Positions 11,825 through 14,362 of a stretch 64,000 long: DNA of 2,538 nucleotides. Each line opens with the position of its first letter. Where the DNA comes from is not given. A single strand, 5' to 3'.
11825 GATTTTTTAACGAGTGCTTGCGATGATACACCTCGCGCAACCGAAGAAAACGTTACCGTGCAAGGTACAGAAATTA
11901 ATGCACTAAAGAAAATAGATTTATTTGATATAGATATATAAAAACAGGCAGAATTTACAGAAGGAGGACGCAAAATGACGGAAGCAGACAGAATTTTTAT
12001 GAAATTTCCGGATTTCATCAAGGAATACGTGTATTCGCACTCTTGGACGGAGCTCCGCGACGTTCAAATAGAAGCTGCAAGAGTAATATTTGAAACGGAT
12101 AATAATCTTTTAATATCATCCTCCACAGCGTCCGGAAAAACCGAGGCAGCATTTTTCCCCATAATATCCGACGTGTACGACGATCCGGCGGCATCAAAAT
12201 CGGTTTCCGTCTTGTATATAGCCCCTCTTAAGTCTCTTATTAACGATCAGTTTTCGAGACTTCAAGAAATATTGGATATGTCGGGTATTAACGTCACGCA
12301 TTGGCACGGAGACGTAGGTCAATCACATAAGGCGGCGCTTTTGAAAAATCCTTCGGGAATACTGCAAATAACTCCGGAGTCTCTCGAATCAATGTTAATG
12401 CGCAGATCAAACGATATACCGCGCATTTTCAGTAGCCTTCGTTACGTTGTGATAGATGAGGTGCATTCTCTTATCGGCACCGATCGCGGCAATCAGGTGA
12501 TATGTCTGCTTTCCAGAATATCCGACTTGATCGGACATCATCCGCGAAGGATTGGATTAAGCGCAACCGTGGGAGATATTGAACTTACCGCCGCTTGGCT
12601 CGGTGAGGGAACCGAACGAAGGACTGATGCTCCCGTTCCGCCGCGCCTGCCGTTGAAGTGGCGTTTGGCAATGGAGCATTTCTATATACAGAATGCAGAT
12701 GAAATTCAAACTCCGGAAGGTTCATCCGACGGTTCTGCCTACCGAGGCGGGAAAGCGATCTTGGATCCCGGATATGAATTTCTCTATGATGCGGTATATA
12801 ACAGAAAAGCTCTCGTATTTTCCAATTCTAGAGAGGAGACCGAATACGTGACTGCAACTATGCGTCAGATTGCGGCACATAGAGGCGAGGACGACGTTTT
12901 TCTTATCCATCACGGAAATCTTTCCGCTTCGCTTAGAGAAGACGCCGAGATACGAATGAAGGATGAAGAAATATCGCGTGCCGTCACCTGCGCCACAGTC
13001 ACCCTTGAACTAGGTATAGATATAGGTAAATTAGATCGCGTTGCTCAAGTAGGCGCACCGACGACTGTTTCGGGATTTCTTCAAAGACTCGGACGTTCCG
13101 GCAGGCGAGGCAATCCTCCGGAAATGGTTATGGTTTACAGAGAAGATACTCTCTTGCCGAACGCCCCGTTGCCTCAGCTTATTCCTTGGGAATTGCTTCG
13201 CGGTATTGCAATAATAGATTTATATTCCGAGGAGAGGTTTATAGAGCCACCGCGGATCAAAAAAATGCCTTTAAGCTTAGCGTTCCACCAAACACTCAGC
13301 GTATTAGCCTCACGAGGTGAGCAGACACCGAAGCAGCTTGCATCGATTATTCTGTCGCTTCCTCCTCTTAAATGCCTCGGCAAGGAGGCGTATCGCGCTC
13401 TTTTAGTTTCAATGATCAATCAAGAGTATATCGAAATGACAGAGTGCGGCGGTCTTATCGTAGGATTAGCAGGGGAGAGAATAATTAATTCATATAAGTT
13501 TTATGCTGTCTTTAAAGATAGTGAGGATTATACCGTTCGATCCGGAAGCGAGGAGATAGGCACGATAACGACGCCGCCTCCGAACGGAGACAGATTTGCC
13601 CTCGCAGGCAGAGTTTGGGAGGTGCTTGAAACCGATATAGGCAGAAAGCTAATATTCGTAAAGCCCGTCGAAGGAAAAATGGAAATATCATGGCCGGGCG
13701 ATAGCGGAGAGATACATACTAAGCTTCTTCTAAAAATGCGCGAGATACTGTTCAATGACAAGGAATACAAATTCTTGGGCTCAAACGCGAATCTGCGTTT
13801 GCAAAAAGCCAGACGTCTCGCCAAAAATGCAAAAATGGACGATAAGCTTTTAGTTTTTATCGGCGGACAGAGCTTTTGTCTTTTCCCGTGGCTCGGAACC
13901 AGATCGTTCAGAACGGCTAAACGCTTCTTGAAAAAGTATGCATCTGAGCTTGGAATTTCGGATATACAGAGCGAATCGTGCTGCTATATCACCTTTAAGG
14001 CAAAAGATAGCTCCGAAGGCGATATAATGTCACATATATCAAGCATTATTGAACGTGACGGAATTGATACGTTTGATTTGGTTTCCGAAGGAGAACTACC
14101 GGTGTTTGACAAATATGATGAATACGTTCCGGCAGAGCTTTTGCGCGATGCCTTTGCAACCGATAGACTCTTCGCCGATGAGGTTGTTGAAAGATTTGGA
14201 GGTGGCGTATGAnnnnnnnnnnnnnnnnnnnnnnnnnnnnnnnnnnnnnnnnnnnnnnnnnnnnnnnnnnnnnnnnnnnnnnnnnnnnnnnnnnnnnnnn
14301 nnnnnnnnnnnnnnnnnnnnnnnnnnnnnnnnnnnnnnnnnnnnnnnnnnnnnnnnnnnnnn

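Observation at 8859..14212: TerB_N/TerB_C protein, P-loop ATPase and Lhr-like helicase operon (Shango-type candidate anti-phage system) embedded among housekeeping genes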

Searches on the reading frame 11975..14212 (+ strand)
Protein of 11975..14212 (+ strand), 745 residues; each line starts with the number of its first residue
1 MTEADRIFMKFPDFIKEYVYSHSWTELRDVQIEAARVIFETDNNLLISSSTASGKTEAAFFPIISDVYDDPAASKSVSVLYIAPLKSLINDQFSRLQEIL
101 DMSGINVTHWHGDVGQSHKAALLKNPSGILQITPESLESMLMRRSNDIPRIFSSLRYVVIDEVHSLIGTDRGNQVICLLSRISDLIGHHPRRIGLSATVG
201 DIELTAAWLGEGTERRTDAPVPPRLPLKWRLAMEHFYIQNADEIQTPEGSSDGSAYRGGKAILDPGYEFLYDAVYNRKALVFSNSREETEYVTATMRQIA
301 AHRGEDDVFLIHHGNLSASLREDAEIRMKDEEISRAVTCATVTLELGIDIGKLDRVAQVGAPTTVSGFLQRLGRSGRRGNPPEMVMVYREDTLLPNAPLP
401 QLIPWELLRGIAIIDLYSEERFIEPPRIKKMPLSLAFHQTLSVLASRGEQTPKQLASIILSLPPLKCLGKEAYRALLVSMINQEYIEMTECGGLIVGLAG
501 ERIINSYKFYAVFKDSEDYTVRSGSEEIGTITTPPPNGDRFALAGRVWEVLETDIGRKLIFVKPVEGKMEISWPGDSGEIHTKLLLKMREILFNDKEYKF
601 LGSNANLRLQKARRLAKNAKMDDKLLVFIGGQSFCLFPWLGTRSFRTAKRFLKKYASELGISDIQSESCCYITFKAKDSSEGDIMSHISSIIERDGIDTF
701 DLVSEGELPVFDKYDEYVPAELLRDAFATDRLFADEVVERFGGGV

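Call 3: search_protein_families(library=pfam, proteins=[window:11975-14212:+], max_evalue=0.01)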
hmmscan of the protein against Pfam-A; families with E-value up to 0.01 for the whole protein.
window:11975-14212:+ (745 aa): 4 families
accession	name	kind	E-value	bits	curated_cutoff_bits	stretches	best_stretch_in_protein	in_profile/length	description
PF00270.35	DEAD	-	7.8e-29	101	26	1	29-200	2-161/167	DEAD/DEAH box helicase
PF00271.37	Helicase_C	-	7e-14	52.4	23.5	1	274-379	13-110/110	Helicase conserved C-terminal domain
PF04851.21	ResIII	-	7e-08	33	22.5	1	26-199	3-162/164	Type III restriction enzyme, res subunit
PF22590.2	Cas3-like_C_2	-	0.0089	16.7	27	0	281-378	7-104/106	CRISPR-associated nuclease/helicase Cas3, C-terminal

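Call 4: search_protein_families(library=padloc, proteins=[window:11975-14212:+], max_evalue=0.01)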
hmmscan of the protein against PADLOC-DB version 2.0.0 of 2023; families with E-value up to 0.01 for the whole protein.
window:11975-14212:+ (745 aa): 57 families (the best 25 are shown)
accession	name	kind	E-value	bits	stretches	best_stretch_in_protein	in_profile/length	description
PDLC03960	SngC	-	1.9e-231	768.7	1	7-737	5-713/720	-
PDLC02503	BrxHI|BrxHII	-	5.8e-120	399.7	1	19-725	17-672/698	BrxHI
PDLC02501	BrxHI|BrxHII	-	3e-80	268.5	1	7-611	3-571/925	BrxHI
PDLC02897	DpdJ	-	7e-35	118.2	1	41-378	113-451/1570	DpdJ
PDLC00037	DruE3|DruE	-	3.7e-23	79.3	2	31-201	106-301/2055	SNF2 family N-terminal domain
PDLC00192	HamB1|HamB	-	3.6e-19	65.9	1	14-215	255-450/1104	DEAD-box helicase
PDLC00036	DruE3|DruE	-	5.9e-19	64.7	2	31-201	97-287/2023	SNF2 family N-terminal domain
PDLC00035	DruE3|DruE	-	1.2e-18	64.2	2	31-200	107-300/1460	SNF2 family N-terminal domain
PDLC02896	DpdJ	-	8.5e-17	58.1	3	123-202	333-415/1487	DpdJ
PDLC00013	DruE1|DruE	-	3.5e-16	56.3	2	31-101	96-172/1776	SNF2 family N-terminal domain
PDLC02864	DpdF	-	5.6e-15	53.1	2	278-391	236-341/610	DpdF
PDLC03928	PsyrT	-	8.6e-15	52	2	25-166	20-154/689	-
PDLC02569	DrmA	-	2.1e-14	50.3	1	269-379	761-874/1095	DrmA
PDLC00194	HamB1|HamB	-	1.1e-13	48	1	37-211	240-405/995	DEAD-box helicase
PDLC01761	Cas3b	-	3.4e-13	47.2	2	23-125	216-305/705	-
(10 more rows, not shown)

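Call 5: search_protein_families(library=ncbifam, proteins=[window:11975-14212:+], max_evalue=0.01)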
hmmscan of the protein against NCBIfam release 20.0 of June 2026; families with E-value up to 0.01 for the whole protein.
window:11975-14212:+ (745 aa): 28 families (the best 25 are shown)
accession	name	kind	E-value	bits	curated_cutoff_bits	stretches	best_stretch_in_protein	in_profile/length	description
TIGR04121.1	DEXH_lig_assoc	equivalog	3.4e-60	203.7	850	1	15-382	3-350/804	ligase-associated DNA damage response DEXH box helicase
NF010338.0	PRK13767.1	equivalog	1.7e-56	192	849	1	4-378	12-385/877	ATP-dependent helicase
TIGR03817.1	DECH_helic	hypoth_equivalog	1.3e-36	126.2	874.1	1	29-393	39-388/742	helicase/secretion neighborhood putative DEAH-box helicase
NF007284.0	PRK09751.1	equivalog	9.2e-35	119.3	1496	2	28-303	31-319/1538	ATP-dependent helicase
NF002654.0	PRK02362.1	equivalog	1.1e-16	60.4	887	1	9-210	6-192/739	ATP-dependent DNA helicase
TIGR00614.1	recQ_fam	subfamily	9.7e-16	57.6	219.8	2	269-390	219-332/470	RecQ family ATP-dependent DNA helicase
NF040935.1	helicase_Hel308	equivalog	3e-15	55.4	1200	1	12-291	12-262/704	ATP-dependent DNA helicase Hel308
NF002251.0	PRK01172.1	equivalog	3.9e-15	55.1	891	1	23-225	19-205/674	ATP-dependent DNA helicase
NF001308.0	PRK00254.1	equivalog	1.1e-14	53.6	1216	1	15-210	12-190/720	ATP-dependent DNA helicase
NF041067.1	DpdJ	equivalog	1.5e-14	52.7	800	3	154-201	361-407/1482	protein DpdJ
TIGR01389.1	recQ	equivalog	2.3e-12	46.2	640.2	1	277-391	225-331/591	DNA helicase RecQ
NF008394.0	PRK11192.1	equivalog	4.4e-10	39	507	2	277-380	248-343/441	ATP-dependent RNA helicase SrmB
NF053631.1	RNA_helic_CshA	equivalog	9.5e-10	37.9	646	1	16-166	11-153/434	degradosome RNA helicase CshA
NF041063.1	DpdF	equivalog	2.4e-09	36.4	550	1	31-164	145-280/813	protein DpdF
NF010337.0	PRK13766.1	equivalog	3.7e-08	31.9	610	1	21-168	11-146/781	Hef nuclease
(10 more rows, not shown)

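Call 26: search_solved_structures(query=window:11975-14212:+, max_evalue=0.00001)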
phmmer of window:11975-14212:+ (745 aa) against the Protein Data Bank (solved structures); distinct sequences matched with E-value up to 0.00001: 52.
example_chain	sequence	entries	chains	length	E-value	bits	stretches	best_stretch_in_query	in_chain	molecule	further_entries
7lhl_A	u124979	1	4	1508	2.3e-28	101.8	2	30-223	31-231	ATP-dependent DNA helicase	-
5v9x_A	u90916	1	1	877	2.5e-28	101.7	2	30-223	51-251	ATP-dependent DNA helicase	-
6znp_A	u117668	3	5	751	4.7e-22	81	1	31-388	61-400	Uncharacterized ATP-dependent helicase YprA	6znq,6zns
8alz_B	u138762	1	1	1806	6.1e-22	80.6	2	17-210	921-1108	Activating signal cointegrator 1 complex subunit 3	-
6qdv_B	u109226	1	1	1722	3.1e-21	78.2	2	25-325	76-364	U5 small nuclear ribonucleoprotein 200 kDa helicase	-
4f92_B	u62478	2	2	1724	3.2e-21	78.2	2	25-325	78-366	U5 small nuclear ribonucleoprotein 200 kDa helicase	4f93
4f91_B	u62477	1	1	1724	3.2e-21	78.2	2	25-325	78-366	U5 small nuclear ribonucleoprotein 200 kDa helicase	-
5urj_A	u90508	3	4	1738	3.2e-21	78.2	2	25-325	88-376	U5 small nuclear ribonucleoprotein 200 kDa helicase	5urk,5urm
4kit_B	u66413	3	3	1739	3.2e-21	78.2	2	25-325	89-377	U5 small nuclear ribonucleoprotein 200 kDa helicase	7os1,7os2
6s8q_B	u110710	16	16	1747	3.3e-21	78.2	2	25-311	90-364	U5 small nuclear ribonucleoprotein 200 kDa helicase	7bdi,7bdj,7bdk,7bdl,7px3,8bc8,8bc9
6s9i_B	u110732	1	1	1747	4.5e-21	77.7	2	25-311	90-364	U5 small nuclear ribonucleoprotein 200 kDa helicase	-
3jcr_C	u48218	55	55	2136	5.3e-21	77.5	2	25-311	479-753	hBrr2 | U5 small nuclear ribonucleoprotein 200 kDa helicase | Brr2, U5 small nuclear ribonucleoprotein 200 kDa helicase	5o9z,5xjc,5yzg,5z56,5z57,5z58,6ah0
6s8o_B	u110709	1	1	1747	6e-21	77.3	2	25-311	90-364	U5 small nuclear ribonucleoprotein 200 kDa helicase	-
7zpq_CA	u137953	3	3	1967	4.6e-20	74.4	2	26-211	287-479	SLH1 isoform 1 | RQC trigger complex helicase SLH1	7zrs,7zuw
6qv3_A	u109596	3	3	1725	8.2e-20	73.5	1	27-209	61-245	Pre-mRNA splicing helicase-like protein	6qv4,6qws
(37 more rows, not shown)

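Call 58: search_solved_structures(query=A2, max_evalue=0.001, show_alignments=1)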
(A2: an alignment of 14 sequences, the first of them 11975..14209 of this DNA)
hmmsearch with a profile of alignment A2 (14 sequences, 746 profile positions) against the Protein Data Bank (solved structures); distinct sequences matched with E-value up to 0.001: 195 (the best 60 are shown).
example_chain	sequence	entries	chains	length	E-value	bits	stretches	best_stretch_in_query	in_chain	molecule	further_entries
5v9x_A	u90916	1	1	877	3.6e-42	147.5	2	9-225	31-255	ATP-dependent DNA helicase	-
7lhl_A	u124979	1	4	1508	2.9e-41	144.5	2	9-225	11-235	ATP-dependent DNA helicase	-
6qdv_B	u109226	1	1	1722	1.2e-39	139.2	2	23-328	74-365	U5 small nuclear ribonucleoprotein 200 kDa helicase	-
4f92_B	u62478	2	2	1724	1.2e-39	139.2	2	23-328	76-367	U5 small nuclear ribonucleoprotein 200 kDa helicase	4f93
4f91_B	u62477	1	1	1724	1.2e-39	139.2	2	23-328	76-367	U5 small nuclear ribonucleoprotein 200 kDa helicase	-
6s9i_B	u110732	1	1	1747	1.3e-39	139.1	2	23-328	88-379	U5 small nuclear ribonucleoprotein 200 kDa helicase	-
5urj_A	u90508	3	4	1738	1.3e-39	139.1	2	23-328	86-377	U5 small nuclear ribonucleoprotein 200 kDa helicase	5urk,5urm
4kit_B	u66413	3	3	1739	1.3e-39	139.1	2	23-328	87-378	U5 small nuclear ribonucleoprotein 200 kDa helicase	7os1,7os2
6s8q_B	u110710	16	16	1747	1.3e-39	139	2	23-328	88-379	U5 small nuclear ribonucleoprotein 200 kDa helicase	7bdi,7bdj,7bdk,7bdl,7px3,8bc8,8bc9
6s8o_B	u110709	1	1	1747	2.8e-39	138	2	23-328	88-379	U5 small nuclear ribonucleoprotein 200 kDa helicase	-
3jcr_C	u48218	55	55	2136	4.2e-39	137.4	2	23-328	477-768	hBrr2 | U5 small nuclear ribonucleoprotein 200 kDa helicase | Brr2, U5 small nuclear ribonucleoprotein 200 kDa helicase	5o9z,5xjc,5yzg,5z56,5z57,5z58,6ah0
7zpq_CA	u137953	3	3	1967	1.6e-37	132.2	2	24-352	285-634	SLH1 isoform 1 | RQC trigger complex helicase SLH1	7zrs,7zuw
6znp_A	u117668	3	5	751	3e-37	131.3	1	15-391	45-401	Uncharacterized ATP-dependent helicase YprA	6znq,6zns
5m59_A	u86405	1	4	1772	1.5e-36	128.9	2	25-381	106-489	Pre-mRNA splicing helicase-like protein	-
6qv3_A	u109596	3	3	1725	1.6e-36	128.9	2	25-381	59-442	Pre-mRNA splicing helicase-like protein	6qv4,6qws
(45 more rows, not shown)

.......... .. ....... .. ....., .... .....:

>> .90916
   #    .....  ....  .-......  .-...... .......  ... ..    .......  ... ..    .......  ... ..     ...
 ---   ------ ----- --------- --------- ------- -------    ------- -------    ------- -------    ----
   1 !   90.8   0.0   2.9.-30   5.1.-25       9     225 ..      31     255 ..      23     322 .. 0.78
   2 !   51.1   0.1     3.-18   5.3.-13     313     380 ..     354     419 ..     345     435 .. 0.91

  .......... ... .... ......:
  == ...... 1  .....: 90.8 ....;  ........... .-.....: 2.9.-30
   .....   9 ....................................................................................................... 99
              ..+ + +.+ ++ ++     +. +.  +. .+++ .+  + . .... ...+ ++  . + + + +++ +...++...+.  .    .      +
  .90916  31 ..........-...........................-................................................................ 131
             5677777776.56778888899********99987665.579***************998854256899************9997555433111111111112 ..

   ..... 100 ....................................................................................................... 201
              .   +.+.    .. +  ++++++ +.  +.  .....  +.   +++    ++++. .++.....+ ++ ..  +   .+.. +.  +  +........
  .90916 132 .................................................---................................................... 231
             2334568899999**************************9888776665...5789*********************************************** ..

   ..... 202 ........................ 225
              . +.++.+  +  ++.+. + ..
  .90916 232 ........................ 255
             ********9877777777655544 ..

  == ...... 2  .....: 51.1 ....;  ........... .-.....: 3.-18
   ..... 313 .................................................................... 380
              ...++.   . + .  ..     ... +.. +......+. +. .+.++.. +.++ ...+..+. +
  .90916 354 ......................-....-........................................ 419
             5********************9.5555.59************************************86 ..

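Call 71: predict_structure(alignment_id=A3)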
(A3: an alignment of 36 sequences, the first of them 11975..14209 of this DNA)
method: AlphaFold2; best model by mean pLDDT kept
length: 745 residues; sequences in the alignment: 36
mean_pLDDT: 57.1   pTM: 0.38
mean pLDDT of the five models: 57.1, 54.5, 49.9, 48.0, 44.7
residues with pLDDT >= 90: 14; 70-90: 258; 50-70: 169; < 50: 304
segments of 3 or more residues with pLDDT < 50: 17-24, 50-54, 222-265, 277-288, 308-331, 333-516, 567-577, 710-718
pLDDT, mean of each block of 10 residues (from residue 1): 57 49 50 70 74 53 78 82 63 61 74 55 72 78 77 89 71 82 88 71 80 80 33 25 27 29 49 55 47 62 57 38 45 45 27 27 31 28 28 28 34 30 29 29 30 37 34 37 26 22 27 46 83 72 68 87 65 45 77 80 78 86 83 85 80 86 78 79 78 70 60 44 61 71 54
secondary structure, 60 per line:
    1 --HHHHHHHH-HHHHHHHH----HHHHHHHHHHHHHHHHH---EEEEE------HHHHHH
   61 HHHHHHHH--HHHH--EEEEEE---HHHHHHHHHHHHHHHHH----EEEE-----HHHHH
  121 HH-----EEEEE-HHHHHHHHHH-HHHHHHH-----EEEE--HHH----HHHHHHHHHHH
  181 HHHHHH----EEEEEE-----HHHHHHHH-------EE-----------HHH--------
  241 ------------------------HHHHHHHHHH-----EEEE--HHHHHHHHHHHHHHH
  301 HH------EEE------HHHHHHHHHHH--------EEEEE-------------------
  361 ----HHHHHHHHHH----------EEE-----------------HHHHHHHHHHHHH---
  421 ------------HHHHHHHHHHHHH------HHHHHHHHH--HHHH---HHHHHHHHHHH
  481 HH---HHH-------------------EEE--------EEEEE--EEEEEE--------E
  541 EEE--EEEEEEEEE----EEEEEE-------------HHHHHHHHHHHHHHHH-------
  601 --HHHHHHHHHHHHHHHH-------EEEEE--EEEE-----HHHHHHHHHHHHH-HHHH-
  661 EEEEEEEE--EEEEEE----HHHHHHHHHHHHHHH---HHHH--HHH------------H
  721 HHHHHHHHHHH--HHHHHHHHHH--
elements in order (helices of 4 or more, strands of 3 or more residues): H3-10 H12-19 H24-40 E44-48 H55-68 H71-74 E77-82 H86-102 E107-110 H116-122 E128-132 H134-143 H145-151 E157-160 H170-186 E191-196 H202-209 H265-274 E280-283 H286-302 E309-311 H318-328 E337-341 H365-374 E385-387 H405-417 H433-445 H452-460 H463-466 H470-482 E508-510 E519-523 E526-531 E540-543 E546-554 E559-564 H578-593 H603-618 E626-630 E633-636 H642-654 H656-659 E661-668 E671-676 H681-695 H699-702 H720-731 H734-743

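Call 74: fold_search(model_id=the predicted structure, library=pdb)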
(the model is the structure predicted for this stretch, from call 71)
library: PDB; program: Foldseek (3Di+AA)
matches with E <= 10: 1711; with E <= 0.001: 496
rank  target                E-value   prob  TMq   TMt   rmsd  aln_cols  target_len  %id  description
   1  5v9x_A                1.7e-15  1.00  0.25  0.24  25.6       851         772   20  Structure of Mycobacterium smegmatis helicase Lhr bound to ssDNA and AMP-PNP (released 2017-12-06)
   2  6znp_A                6.2e-13  1.00  0.27  0.27  24.6       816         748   14  Crystal Structure of DUF1998 helicase MrfA bound to DNA (released 2020-11-25)
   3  6znq_B                1.8e-12  1.00  0.28  0.29  24.6       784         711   14  Crystal Structure of DUF1998 helicase MrfA bound to DNA and AMPPNP (released 2020-11-25)
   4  6znp_B                1.8e-12  1.00  0.28  0.29  24.2       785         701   15  Crystal Structure of DUF1998 helicase MrfA bound to DNA (released 2020-11-25)
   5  6zns                  2.6e-11  1.00  0.26  0.29  19.1       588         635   17  Crystal Structure of DUF1998 helicase MrfA (released 2020-11-25)
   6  5lb5_A                4.1e-11  1.00  0.26  0.41  11.2       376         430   18  Crystal structure of human RECQL5 helicase in complex with ADP/Mg (tricilinc form). (released 2016-07-06)
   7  5dca_A                6.7e-11  1.00  0.26  0.11   9.7       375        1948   22  Crystal structure of yeast full length Brr2 in complex with Prp8 Jab1 domain (released 2015-12-16)
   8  7zml_A                1.0e-10  1.00  0.26  0.39  10.7       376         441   19  Crystal structure of human RECQL5 helicase APO form in complex with engineered nanobody (Gluebody) G1-001 (released 2022-06-22)
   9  7zml_D                1.5e-10  1.00  0.26  0.39  10.7       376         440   19  Crystal structure of human RECQL5 helicase APO form in complex with engineered nanobody (Gluebody) G1-001 (released 2022-06-22)
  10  5lb3_E                2.8e-10  1.00  0.24  0.36   7.7       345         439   17  Crystal structure of human RECQL5 helicase in complex with ADP/Mg. (released 2016-07-06)
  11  6s9i_B                3.2e-10  1.00  0.27  0.13  10.0       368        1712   21  Human Brr2 Helicase Region D534C/N1866C in complex with C-tail deleted Jab1 (released 2020-01-22)
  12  5lba_D                3.7e-10  1.00  0.24  0.36   8.6       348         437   19  Crystal structure of human RECQL5 helicase in complex with DSPL fragment(1-cyclohexyl-3-(oxolan-2-ylmethyl)urea, SGC - (released 2016-07-06)
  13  8bcb_B                4.2e-10  1.00  0.28  0.13   9.4       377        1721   20  Human Brr2 Helicase Region in complex with C-tail deleted Jab1 and compound 34 (released 2023-03-08)
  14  8h6k_5D               4.4e-10  1.00  0.28  0.13   9.3       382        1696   19  Cryo-EM structure of human exon-defined spliceosome in the mature B state. (released 2024-05-01)
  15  7bdk_B                5.5e-10  1.00  0.26  0.12   8.9       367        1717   19  Human Brr2 Helicase Region in complex with C-tail deleted Jab1 and ADP (released 2021-06-09)
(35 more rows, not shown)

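Call 80: find_related_loci(query=A2, collection=viral_contigs, flank=6000)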
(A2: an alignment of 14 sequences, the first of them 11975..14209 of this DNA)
Query A2 (745 aa) in viral_contigs; peptide patterns used: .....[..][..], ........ (x = any residue, [..] = any of these).
162 stretches matched a pattern; 2 encode a relative of the query (tblastn E <= 1e-3); 2 distinct loci.
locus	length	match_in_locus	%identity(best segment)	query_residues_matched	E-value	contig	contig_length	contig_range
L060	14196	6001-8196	33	8-738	2e-113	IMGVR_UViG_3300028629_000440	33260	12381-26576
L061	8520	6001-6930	32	43-378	3e-32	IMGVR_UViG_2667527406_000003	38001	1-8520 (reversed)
